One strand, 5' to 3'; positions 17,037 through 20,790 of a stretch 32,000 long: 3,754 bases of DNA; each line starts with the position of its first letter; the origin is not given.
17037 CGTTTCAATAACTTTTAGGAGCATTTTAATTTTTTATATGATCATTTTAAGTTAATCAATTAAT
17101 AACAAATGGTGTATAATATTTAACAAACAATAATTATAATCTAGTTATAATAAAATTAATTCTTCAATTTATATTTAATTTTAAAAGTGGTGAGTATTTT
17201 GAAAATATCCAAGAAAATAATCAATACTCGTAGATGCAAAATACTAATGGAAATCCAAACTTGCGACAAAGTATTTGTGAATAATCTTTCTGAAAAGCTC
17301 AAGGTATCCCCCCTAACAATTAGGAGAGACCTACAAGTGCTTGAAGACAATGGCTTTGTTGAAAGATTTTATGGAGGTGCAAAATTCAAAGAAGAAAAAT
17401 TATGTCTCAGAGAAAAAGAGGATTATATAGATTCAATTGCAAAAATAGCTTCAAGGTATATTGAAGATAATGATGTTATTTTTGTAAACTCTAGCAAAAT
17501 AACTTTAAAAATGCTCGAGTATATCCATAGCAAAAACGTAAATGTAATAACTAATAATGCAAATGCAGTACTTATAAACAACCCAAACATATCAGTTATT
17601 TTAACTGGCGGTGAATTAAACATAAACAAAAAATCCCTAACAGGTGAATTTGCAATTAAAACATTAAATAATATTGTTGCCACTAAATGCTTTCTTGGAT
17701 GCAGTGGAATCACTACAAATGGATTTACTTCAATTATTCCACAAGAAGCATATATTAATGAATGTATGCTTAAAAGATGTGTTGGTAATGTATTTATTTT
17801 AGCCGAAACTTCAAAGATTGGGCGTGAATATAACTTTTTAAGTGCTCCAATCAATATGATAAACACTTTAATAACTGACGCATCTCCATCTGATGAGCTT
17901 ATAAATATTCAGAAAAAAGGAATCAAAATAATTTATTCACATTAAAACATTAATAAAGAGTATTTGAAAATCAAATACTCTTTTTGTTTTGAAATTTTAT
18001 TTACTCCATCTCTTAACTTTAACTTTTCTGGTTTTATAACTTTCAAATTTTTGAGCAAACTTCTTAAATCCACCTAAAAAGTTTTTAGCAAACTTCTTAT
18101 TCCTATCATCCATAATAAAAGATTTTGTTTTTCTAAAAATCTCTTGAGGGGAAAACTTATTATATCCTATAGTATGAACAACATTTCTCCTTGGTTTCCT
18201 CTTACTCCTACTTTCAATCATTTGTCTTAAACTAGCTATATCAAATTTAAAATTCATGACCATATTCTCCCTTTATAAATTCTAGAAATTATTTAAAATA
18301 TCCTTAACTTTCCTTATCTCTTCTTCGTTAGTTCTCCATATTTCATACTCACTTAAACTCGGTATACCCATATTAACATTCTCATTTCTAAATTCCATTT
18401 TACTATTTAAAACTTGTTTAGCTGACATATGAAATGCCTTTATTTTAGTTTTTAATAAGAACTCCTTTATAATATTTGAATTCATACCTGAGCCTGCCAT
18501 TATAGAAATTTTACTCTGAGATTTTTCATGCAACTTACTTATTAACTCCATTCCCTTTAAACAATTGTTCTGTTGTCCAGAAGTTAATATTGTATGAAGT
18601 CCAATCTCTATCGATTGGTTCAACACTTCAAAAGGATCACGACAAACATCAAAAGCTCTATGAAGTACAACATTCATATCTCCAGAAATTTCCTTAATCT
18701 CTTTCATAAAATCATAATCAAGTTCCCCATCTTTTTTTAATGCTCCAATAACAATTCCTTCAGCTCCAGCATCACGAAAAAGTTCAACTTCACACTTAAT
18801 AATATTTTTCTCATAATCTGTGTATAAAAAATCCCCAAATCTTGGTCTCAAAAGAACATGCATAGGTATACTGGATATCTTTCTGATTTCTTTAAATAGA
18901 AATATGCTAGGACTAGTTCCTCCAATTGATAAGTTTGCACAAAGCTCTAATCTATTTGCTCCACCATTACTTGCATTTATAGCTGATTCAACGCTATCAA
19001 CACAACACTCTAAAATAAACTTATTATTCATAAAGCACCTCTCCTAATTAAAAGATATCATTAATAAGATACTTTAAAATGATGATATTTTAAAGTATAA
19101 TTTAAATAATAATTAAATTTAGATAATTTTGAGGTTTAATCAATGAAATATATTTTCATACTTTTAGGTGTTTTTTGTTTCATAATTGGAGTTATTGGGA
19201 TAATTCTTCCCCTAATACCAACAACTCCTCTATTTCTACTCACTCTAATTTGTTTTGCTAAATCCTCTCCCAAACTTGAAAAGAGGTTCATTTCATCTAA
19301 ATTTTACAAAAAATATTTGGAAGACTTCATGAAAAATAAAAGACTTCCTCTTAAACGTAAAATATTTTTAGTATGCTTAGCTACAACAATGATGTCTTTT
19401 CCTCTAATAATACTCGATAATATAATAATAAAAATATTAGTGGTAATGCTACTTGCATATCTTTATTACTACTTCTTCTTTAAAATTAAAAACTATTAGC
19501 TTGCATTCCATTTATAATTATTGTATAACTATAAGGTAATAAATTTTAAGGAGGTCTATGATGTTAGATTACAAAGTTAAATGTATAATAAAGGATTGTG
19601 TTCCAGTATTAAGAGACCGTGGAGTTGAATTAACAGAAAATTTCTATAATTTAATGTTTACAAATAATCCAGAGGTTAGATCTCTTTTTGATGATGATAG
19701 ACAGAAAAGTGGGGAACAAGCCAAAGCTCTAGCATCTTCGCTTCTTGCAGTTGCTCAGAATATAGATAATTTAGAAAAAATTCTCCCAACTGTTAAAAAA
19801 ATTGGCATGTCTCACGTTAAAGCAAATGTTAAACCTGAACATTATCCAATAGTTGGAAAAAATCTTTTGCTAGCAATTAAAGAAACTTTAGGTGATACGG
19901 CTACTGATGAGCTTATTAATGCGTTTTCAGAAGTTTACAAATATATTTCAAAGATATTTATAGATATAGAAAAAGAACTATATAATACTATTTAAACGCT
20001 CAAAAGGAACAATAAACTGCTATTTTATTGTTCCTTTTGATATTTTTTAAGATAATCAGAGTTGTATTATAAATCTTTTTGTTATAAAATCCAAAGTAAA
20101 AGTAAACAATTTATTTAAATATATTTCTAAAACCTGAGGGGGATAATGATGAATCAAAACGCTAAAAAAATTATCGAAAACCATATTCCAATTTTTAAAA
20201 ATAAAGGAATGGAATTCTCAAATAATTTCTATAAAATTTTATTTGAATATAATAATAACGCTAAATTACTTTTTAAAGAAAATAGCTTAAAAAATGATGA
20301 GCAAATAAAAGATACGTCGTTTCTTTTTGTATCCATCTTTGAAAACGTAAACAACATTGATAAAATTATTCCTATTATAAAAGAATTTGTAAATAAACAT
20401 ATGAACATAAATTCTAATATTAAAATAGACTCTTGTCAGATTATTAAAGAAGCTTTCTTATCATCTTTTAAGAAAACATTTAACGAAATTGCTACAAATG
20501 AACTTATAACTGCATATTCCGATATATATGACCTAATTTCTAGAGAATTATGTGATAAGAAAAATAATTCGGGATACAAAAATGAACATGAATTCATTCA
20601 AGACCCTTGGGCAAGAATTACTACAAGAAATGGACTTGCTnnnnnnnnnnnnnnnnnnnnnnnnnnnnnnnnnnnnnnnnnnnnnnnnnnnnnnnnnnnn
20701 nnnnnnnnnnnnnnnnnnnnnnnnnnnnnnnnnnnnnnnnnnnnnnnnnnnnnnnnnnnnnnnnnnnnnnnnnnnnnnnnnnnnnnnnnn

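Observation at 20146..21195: Globin domain fused to an MgsA/RarA C-terminal-like domain with no AAA+ ATPase module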

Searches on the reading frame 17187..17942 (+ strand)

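Call 3: search_protein_families(library=pfam, proteins=[window:17187-17942:+], max_evalue=1)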
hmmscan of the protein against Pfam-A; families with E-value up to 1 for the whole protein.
window:17187-17942:+ (252 aa): 16 families
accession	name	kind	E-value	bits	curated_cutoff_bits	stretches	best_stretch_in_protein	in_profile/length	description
PF00455.28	DeoRC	-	6e-31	108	31.8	1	83-231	8-159/160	DeoR C terminal sensor domain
PF08220.18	HTH_DeoR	-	8.1e-15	54.7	21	1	15-70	1-56/57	DeoR-like helix-turn-helix domain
PF08279.18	HTH_11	-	0.00014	22.1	25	1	18-57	4-44/55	HTH domain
PF01022.26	HTH_5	-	0.00034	20.9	22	1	15-59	3-46/47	Bacterial regulatory protein, arsR family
PF21715.3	CggR_N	-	0.00072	19.6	30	1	14-66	3-55/71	CggR N-terminal DNA binding domain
PF25212.1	HVO_A0114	-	0.0099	16.1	27.6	1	9-61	17-69/84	HVO_A0114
PF00392.27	GntR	-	0.01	15.9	27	1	28-64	23-60/64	Bacterial regulatory proteins, gntR family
PF13412.12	HTH_24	-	0.013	15.5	21.9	1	14-59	3-48/48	Winged helix-turn-helix DNA-binding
PF01325.25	Fe_dep_repress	-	0.016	15.8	26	1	25-59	19-53/60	Iron dependent repressor, N-terminal DNA binding domain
PF12840.13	HTH_20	-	0.028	14.9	27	1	27-59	17-49/51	Helix-turn-helix domain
PF01047.28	MarR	-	0.03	14.6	24.6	1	16-60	5-49/59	MarR family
PF25213.1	HVO_A0261_N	-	0.05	13.9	35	1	16-61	13-57/86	HVO_A0261 N-terminal domain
PF08461.16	HTH_12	-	0.052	13.9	21.4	1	43-66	33-57/66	Ribonuclease R winged-helix domain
PF06971.19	Put_DNA-bind_N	-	0.067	13.7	27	1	29-49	28-48/49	Putative DNA-binding protein N-terminus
PF01144.29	CoA_trans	-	0.091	12.6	23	1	82-183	2-119/217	Coenzyme A transferase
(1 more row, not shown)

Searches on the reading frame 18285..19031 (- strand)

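Call 3: search_protein_families(library=pfam, proteins=[window:18285-19031:-], max_evalue=1)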
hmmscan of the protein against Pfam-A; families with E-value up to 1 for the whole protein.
window:18285-19031:- (249 aa): 1 family
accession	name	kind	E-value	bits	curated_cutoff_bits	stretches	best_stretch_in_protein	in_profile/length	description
PF03932.20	CutC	-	1.1e-62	211.5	23.3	1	6-205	2-201/202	CutC family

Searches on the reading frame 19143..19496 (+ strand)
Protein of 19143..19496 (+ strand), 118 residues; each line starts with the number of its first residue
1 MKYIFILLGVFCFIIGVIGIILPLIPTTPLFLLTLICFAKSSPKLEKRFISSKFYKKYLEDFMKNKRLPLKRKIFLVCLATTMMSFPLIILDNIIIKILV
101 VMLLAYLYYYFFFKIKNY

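Call 3: search_protein_families(library=pfam, proteins=[window:19143-19496:+], max_evalue=1)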
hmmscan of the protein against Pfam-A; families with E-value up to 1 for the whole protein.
window:19143-19496:+ (118 aa): 1 family
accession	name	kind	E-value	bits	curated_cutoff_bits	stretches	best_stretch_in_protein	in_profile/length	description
PF04304.18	DUF454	-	2.5e-32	111.8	35.1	1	2-116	1-114/115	Protein of unknown function (DUF454)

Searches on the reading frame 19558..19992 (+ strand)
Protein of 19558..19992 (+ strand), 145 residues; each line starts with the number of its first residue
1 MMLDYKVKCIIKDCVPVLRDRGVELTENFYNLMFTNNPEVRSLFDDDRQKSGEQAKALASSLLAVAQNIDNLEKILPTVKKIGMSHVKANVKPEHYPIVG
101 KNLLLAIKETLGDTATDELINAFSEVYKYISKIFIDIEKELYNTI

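Call 3: search_protein_families(library=pfam, proteins=[window:19558-19992:+], max_evalue=1)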
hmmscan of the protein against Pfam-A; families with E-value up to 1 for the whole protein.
window:19558-19992:+ (145 aa): 5 families
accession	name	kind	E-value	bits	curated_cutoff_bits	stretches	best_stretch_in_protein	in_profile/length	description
PF00042.28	Globin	-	8e-16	59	22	1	28-131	2-114/117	Globin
PF11563.14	Protoglobin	-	8.9e-05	23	25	1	10-128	21-139/158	Protoglobin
PF10224.14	DUF2205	-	0.016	15.7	26.7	1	36-72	6-42/75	Short coiled-coil protein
PF12041.13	DELLA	-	0.018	15.4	23.8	1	59-89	13-43/69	Transcriptional regulator DELLA protein N terminal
PF25617.1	PhiKZ_gp86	-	0.02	14.3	26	1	17-91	293-367/408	Bacteriophage PhiKZ vertex-binding protein gp86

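Call 4: search_protein_families(library=ncbifam, proteins=[window:19558-19992:+], max_evalue=1)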
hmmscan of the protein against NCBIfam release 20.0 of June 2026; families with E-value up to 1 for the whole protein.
window:19558-19992:+ (145 aa): 1 family
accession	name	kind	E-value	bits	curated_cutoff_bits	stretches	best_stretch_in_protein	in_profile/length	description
NF009805.0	PRK13289.1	equivalog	4.5e-50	170.7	432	1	2-143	1-142/399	NO-inducible flavohemoprotein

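Call 28: find_homologous_proteins(query=window:19558-19992:+, max_evalue=0.00001)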
Query window:19558-19992:+ (145 aa): 423 proteins with E <= 0.00001 among 432 candidates; the best 120 are listed.
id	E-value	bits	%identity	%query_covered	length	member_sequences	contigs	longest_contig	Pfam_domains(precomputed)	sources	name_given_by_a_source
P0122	3.8e-86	304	99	99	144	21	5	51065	PF00042.29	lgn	-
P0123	1.2e-74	267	86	99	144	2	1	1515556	PF00042.29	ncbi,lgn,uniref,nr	ncbi:globin domain-containing protein [Candidatus Arthromitus sp. SFB-rat-Yit]|uniref:globin domain-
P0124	2.0e-64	234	63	97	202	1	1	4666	PF00042.29,PF11563.15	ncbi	-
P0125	3.0e-57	210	69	97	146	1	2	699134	PF00042.29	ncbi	-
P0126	7.0e-56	206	70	97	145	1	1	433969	PF00042.29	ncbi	-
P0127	4.1e-55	204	66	99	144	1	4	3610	PF00042.29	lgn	-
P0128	7.9e-55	203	66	99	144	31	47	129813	PF00042.29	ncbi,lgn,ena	-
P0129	1.0e-54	202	67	99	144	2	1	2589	PF00042.29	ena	-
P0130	4.4e-54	200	65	97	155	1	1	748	PF00042.29,PF11563.15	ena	-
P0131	5.3e-54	200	68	99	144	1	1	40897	PF00042.29,PF11563.15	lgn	-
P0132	7.1e-54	200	65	97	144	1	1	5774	PF00042.29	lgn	-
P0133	5.3e-53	197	65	98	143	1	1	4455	PF00042.29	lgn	-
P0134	5.3e-53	197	66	97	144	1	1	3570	PF00042.29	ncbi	ncbi:MAG: globin domain-containing protein [Peptostreptococcaceae bacterium]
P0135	5.4e-53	197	63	97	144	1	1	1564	PF00042.29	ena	-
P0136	6.4e-53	196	64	99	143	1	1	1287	PF00042.29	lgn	-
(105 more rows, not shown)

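Call 30: find_encoding_contigs(protein=P0123, flank=8000, max_places=3)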
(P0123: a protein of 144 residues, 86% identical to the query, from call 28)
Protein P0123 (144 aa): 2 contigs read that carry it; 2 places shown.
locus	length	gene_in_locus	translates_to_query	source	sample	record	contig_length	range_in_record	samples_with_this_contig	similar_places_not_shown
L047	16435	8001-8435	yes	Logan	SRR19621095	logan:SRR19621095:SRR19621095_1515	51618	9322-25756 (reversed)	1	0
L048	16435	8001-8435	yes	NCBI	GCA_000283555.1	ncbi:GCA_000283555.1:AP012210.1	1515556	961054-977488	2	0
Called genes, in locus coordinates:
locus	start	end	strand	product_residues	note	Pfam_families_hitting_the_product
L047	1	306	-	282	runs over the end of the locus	PF01261:AP_endonuc_2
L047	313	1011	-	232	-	PF00596:Aldolase_II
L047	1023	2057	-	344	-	-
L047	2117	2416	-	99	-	PF02302:PTS_IIB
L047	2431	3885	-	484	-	PF03611:EIIC-GAT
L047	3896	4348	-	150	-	PF00359:PTS_EIIA_2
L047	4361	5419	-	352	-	PF13483:Lactamase_B_3 (weak), PF12706:Lactamase_B_2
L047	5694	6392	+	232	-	PF08220:HTH_DeoR, PF00455:DeoRC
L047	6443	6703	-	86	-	-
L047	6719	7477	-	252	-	PF03932:CutC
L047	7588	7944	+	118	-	PF04304:DUF454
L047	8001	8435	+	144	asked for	PF00042:Globin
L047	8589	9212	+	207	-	-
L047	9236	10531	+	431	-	PF02378:PTS_EIIC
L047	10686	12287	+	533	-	PF02036:SCP2 (faint), PF14864:Alkyl_sulf_C (weak)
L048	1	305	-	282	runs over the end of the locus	PF01261:AP_endonuc_2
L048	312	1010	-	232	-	PF00596:Aldolase_II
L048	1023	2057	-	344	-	-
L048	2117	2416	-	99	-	PF02302:PTS_IIB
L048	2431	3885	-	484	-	PF03611:EIIC-GAT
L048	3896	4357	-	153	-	PF00359:PTS_EIIA_2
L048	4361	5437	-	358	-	PF13483:Lactamase_B_3 (weak), PF12706:Lactamase_B_2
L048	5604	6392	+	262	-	PF08220:HTH_DeoR, PF08279:HTH_11 (faint), PF00455:DeoRC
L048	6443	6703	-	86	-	-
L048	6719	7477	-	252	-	PF03932:CutC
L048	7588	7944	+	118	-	PF04304:DUF454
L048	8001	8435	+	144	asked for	PF00042:Globin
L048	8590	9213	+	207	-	-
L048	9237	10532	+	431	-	PF02378:PTS_EIIC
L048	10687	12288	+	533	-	PF02036:SCP2 (faint), PF14864:Alkyl_sulf_C (weak)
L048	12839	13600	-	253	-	PF04542:Sigma70_r2, PF08281:Sigma70_r4_2 (weak), PF04545:Sigma70_r4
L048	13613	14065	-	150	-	PF13581:HATPase_c_2, PF02518:HATPase_c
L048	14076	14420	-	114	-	PF01740:STAS, PF13466:STAS_2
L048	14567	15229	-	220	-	-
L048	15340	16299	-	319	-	PF04389:Peptidase_M28, PF01546:Peptidase_M20 (weak)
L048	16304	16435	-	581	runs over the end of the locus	PF00496:SBP_bac_5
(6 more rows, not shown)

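Call 31: find_encoding_contigs(protein=P0122, flank=5000, max_places=5)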
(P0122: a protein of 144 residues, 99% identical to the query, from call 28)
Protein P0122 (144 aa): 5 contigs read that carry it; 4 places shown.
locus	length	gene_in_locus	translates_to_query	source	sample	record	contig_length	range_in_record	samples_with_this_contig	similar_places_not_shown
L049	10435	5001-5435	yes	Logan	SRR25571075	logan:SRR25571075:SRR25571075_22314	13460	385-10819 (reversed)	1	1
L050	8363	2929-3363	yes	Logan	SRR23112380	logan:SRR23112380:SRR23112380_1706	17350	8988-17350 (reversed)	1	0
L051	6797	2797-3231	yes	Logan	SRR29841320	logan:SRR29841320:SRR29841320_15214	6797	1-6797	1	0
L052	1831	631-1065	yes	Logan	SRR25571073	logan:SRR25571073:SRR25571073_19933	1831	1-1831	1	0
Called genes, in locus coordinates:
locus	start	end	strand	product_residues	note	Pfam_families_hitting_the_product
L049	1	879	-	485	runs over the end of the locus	PF03611:EIIC-GAT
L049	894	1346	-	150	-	PF00359:PTS_EIIA_2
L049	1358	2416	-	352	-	PF13483:Lactamase_B_3, PF12706:Lactamase_B_2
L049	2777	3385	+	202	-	PF00455:DeoRC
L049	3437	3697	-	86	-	-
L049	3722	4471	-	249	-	PF03932:CutC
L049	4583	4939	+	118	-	PF04304:DUF454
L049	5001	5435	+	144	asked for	PF00042:Globin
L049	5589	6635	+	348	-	-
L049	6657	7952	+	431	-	PF02378:PTS_EIIC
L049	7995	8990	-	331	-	PF02275:CBAH, PF03417:AAT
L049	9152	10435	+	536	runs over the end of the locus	PF02036:SCP2 (faint), PF14864:Alkyl_sulf_C (weak)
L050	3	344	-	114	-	?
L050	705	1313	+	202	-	PF00455:DeoRC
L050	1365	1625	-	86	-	-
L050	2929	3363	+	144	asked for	PF00042:Globin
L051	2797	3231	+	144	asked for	PF00042:Globin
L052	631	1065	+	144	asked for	PF00042:Globin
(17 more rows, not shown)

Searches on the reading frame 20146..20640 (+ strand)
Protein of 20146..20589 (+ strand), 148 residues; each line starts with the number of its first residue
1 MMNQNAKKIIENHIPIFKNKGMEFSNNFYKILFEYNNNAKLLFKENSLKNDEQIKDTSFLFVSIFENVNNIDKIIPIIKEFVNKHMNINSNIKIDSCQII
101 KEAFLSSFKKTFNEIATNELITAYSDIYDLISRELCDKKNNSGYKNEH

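Call 20: find_homologous_proteins(query=window:20146-20589:+, max_evalue=0.001)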
Query seq(148 aa) (148 aa): 1 proteins with E <= 0.001 among 49 candidates.
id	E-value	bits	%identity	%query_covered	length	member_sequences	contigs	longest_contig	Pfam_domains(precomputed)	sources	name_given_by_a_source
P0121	8.3e-29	118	100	41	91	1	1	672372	-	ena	-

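Call 22: find_encoding_contigs(protein=P0121, flank=8000, max_places=3)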
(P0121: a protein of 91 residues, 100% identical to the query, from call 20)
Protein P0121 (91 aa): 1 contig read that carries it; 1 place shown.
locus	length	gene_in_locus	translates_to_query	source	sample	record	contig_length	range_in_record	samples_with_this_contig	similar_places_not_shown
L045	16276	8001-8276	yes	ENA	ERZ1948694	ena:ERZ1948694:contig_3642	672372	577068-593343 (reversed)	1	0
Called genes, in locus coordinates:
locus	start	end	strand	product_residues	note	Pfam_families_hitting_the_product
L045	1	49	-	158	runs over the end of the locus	PF00596:Aldolase_II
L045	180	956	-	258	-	-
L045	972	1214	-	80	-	-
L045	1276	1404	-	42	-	-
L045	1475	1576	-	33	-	PF02302:PTS_IIB (weak)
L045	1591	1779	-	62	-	-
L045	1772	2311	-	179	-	PF03611:EIIC-GAT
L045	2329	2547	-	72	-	PF03611:EIIC-GAT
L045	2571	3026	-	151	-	PF03611:EIIC-GAT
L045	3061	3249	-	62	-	PF00359:PTS_EIIA_2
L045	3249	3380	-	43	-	-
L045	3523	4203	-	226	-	-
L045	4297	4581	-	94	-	-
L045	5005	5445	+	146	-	PF00455:DeoRC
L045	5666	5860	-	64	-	-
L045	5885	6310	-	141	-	PF03932:CutC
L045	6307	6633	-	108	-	PF03932:CutC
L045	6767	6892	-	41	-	-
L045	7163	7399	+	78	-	-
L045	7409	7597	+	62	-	-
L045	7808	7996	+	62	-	-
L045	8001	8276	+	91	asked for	-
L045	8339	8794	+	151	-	PF12002:MgsA_C (weak)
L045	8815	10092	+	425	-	PF02378:PTS_EIIC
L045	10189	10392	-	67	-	PF02275:CBAH (weak)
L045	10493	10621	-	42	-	-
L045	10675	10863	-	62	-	-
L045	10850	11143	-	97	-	PF02275:CBAH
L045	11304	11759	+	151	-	-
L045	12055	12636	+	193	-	PF02036:SCP2 (weak), PF14864:Alkyl_sulf_C (weak)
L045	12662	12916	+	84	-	-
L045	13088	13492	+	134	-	PF00375:SDF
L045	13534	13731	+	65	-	PF00375:SDF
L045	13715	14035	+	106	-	PF00375:SDF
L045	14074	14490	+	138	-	PF00375:SDF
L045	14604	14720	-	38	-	PF04545:Sigma70_r4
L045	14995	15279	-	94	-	PF04542:Sigma70_r2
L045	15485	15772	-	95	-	PF13581:HATPase_c_2, PF02518:HATPase_c (weak)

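Call 55: predict_structure(alignment_id=A6)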
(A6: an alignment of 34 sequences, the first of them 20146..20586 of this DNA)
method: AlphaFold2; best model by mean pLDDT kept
length: 147 residues; sequences in the alignment: 34
mean_pLDDT: 79.5   pTM: 0.75
mean pLDDT of the five models: 79.5, 79.4, 79.1, 78.4, 76.6
residues with pLDDT >= 90: 28; 70-90: 89; 50-70: 20; < 50: 10
segments of 3 or more residues with pLDDT < 50: 138-147
pLDDT, mean of each block of 10 residues (from residue 1): 79 89 92 86 74 89 86 84 77 67 90 84 84 61 36
secondary structure, 60 per line:
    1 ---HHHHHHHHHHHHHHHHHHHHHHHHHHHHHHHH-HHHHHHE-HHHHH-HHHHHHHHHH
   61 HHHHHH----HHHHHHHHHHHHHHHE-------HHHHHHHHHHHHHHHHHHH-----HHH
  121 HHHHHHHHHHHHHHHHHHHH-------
elements in order: H4-35 H37-42 H45-49 H51-66 H71-85 H94-112 H118-140

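Call 59: find_related_loci(query=A7, collection=metagenome_contigs, flank=3000)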
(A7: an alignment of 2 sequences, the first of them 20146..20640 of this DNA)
Query A7 (165 aa) in metagenome_contigs; peptide patterns used: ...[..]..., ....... (x = any residue, [..] = any of these).
600 stretches matched a pattern, but none encodes a relative of the query by tblastn (E <= 1e-3).

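Call 62: fold_search(model_id=the predicted structure, library=pdb)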
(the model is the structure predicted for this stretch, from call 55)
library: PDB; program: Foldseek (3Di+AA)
matches with E <= 10: 748; with E <= 0.001: 15
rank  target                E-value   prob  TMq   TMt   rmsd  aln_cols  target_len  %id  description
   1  7dih_B                7.2e-05  1.00  0.78  0.83   2.6       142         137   17  Crystal structure of Thermoglobin Y29F mutant in complex with imidazole (released 2021-01-20)
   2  4g1b_A                1.2e-04  1.00  0.70  0.28   3.1       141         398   18  X-ray structure of yeast flavohemoglobin in complex with econazole (released 2012-11-14)
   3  3tm9                  1.5e-04  1.00  0.75  0.76   2.6       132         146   23  Y29A mutant of Vitreoscilla stercoraria hemoglobin (released 2014-04-16)
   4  3ozu                  1.9e-04  1.00  0.75  0.30   2.8       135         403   21  The Crystal Structure of flavohemoglobin from R. eutrophus in complex with miconazole (released 2011-03-16)
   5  2wy4                  2.4e-04  1.00  0.79  0.83   2.1       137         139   20  Structure of bacterial globin from Campylobacter jejuni at 1.35 A resolution (released 2010-02-16)
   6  4g1v                  2.7e-04  1.00  0.76  0.29   2.2       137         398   18  X-ray structure of yeast flavohemoglobin (released 2012-11-14)
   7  7dih_A                3.5e-04  1.00  0.81  0.85   2.6       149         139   19  Crystal structure of Thermoglobin Y29F mutant in complex with imidazole (released 2021-01-20)
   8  6wk3_D                3.7e-04  1.00  0.81  0.82   2.2       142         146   15  Engineered carbene transferase RmaNOD Q52V, putative nitric oxide dioxygenase from Rhodothermus marinus (released 2020-07-08)
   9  1vhb_A                4.1e-04  1.00  0.69  0.74   3.0       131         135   21  BACTERIAL DIMERIC HEMOGLOBIN FROM VITREOSCILLA STERCORARIA (released 1998-02-25)
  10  1cqx_A                4.3e-04  1.00  0.74  0.30   2.8       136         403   21  Crystal structure of the flavohemoglobin from Alcaligenes eutrophus at 1.75 A resolution (released 1999-08-31)
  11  3tld_A                4.3e-04  1.00  0.70  0.72   4.0       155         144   19  Crystal Structure of Y29F mutant of Vitreoscilla hemoglobin (released 2014-04-16)
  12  6wk3_B                7.1e-04  1.00  0.80  0.83   2.2       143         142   15  Engineered carbene transferase RmaNOD Q52V, putative nitric oxide dioxygenase from Rhodothermus marinus (released 2020-07-08)
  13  6wk3_A                7.9e-04  1.00  0.81  0.82   2.2       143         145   15  Engineered carbene transferase RmaNOD Q52V, putative nitric oxide dioxygenase from Rhodothermus marinus (released 2020-07-08)
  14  1gvh                  7.9e-04  1.00  0.74  0.31   3.6       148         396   19  The X-ray structure of ferric Escherichia coli flavohemoglobin reveals an unespected geometry of the distal heme pocket (released 2002-08-06)
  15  3tm3                  8.3e-04  1.00  0.73  0.74   3.8       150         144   19  Wild-type hemoglobin from Vitreoscilla stercoraria (released 2014-04-16)
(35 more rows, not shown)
